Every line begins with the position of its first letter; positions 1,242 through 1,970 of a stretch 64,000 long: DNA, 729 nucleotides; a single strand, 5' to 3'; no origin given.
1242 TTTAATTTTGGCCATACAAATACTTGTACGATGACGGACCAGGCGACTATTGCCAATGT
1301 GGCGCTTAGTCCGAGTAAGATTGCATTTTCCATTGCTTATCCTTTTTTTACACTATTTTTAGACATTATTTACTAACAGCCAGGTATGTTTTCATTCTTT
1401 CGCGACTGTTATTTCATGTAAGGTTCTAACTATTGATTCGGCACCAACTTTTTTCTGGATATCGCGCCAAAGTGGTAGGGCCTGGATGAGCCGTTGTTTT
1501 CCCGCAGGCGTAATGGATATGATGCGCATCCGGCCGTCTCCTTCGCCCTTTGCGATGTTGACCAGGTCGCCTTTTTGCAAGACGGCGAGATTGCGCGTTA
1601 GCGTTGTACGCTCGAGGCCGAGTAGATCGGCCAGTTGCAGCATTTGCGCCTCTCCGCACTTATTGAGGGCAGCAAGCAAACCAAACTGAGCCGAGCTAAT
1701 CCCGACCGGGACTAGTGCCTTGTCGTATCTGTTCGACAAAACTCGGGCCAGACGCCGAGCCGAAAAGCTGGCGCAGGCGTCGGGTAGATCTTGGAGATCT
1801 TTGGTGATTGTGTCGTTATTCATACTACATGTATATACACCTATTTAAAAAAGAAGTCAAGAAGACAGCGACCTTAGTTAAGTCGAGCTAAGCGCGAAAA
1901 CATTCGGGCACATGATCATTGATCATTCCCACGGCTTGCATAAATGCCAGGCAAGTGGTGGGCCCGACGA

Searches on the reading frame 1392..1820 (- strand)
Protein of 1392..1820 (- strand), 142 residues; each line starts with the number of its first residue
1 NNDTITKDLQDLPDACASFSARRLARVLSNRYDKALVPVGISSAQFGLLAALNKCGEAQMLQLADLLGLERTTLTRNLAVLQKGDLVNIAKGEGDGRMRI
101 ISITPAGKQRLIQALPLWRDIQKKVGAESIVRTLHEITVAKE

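Call 17: search_protein_families(library=pfam, proteins=[window:1392-1820:-], max_evalue=0.001)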
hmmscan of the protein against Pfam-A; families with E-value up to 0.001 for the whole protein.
window:1392-1820:- (142 aa): 6 families
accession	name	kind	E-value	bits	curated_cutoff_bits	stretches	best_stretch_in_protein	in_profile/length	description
PF12802.13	MarR_2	-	9.9e-07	29.3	27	1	40-97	2-60/61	MarR family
PF13601.12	HTH_34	-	6.5e-05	23.5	27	1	46-111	3-69/80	Winged helix DNA-binding domain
PF22381.2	Staph_reg_Sar_Rot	-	0.00013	22.4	27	1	39-109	10-80/85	Transcriptional regulator SarA/Rot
PF12840.13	HTH_20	-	0.00022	21.5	27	1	57-88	18-49/51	Helix-turn-helix domain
PF01047.28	MarR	-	0.0005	20.4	24.6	1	41-97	1-57/59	MarR family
PF13412.12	HTH_24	-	0.00092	19.2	21.9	0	45-87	5-47/48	Winged helix-turn-helix DNA-binding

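Call 76: list_cluster_members(proteins=[L001:172-1272:+, window:1392-1820:-, window:836-1330:-, window:266-724:-, window:60293-61300:-, window:53695-54666:-, window:56110-57093:-, window:26200-27726:-, window:24601-25881:-, window:6343-8106:-])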
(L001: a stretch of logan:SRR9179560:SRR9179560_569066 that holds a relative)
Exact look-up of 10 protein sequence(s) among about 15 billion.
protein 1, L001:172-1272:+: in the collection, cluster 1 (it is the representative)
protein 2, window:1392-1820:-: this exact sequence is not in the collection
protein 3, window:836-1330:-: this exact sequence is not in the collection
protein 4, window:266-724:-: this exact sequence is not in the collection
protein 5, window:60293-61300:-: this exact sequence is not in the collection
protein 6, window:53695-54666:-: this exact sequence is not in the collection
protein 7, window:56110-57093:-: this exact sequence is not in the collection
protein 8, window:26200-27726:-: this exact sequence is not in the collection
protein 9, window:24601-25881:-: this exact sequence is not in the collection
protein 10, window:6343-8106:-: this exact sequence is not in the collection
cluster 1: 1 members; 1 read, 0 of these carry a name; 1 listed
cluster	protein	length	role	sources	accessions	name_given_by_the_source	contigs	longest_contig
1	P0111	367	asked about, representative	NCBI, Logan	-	-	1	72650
